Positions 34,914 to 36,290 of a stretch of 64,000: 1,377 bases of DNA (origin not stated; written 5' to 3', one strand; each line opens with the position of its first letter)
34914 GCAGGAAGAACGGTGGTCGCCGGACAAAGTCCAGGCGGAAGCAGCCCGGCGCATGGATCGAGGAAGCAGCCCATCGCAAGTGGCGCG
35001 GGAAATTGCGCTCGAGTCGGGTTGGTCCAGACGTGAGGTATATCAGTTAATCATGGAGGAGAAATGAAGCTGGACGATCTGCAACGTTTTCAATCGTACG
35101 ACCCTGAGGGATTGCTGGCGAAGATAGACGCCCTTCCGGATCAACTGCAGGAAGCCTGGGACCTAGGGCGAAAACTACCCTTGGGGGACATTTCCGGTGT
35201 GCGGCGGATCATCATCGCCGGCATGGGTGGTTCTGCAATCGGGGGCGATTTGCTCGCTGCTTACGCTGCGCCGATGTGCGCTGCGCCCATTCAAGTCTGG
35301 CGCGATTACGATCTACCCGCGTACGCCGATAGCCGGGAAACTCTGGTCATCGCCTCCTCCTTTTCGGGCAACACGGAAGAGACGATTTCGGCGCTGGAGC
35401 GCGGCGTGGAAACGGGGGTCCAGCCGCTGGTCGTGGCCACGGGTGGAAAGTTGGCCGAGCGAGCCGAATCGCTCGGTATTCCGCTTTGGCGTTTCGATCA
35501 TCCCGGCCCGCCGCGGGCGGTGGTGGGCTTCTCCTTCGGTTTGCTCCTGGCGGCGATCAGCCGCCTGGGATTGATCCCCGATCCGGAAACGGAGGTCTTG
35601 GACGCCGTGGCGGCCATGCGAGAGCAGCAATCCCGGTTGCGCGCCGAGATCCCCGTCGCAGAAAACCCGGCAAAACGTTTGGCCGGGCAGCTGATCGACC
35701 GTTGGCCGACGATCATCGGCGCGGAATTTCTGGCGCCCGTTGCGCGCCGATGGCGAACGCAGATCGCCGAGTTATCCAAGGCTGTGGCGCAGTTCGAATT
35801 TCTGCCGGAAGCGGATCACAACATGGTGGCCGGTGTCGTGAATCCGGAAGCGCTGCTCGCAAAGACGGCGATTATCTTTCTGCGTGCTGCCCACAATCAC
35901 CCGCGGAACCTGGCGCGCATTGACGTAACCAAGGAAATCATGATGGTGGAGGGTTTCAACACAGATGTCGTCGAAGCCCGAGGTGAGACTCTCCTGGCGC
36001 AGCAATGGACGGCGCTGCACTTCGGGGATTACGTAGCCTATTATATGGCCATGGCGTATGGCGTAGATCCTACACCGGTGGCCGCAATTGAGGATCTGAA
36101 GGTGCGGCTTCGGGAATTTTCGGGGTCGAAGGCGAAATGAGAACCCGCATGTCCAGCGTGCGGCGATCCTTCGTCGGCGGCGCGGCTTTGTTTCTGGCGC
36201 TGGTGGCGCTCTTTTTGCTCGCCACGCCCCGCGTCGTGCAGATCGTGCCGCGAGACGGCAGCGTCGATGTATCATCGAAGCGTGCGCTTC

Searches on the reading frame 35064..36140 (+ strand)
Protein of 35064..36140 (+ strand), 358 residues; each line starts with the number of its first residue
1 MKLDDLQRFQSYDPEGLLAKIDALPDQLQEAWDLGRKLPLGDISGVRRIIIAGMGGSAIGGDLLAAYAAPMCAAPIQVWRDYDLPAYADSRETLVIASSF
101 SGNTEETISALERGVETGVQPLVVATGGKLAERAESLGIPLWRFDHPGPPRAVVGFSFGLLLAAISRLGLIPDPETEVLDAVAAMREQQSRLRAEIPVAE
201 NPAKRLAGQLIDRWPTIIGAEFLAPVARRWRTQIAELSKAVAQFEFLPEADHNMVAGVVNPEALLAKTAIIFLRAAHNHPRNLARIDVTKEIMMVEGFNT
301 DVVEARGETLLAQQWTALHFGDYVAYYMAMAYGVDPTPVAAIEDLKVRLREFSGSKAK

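Call 57: search_protein_families(library=pfam, proteins=[window:35064-36140:+], max_evalue=0.00001)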
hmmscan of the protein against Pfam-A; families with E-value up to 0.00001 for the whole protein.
window:35064-36140:+ (358 aa): 1 family
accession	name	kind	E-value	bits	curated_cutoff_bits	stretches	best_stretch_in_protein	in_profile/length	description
PF10432.14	bact-PGI_C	-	9.9e-44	149.4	24.5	1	200-349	2-151/151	Bacterial phospho-glucose isomerase C-terminal SIS domain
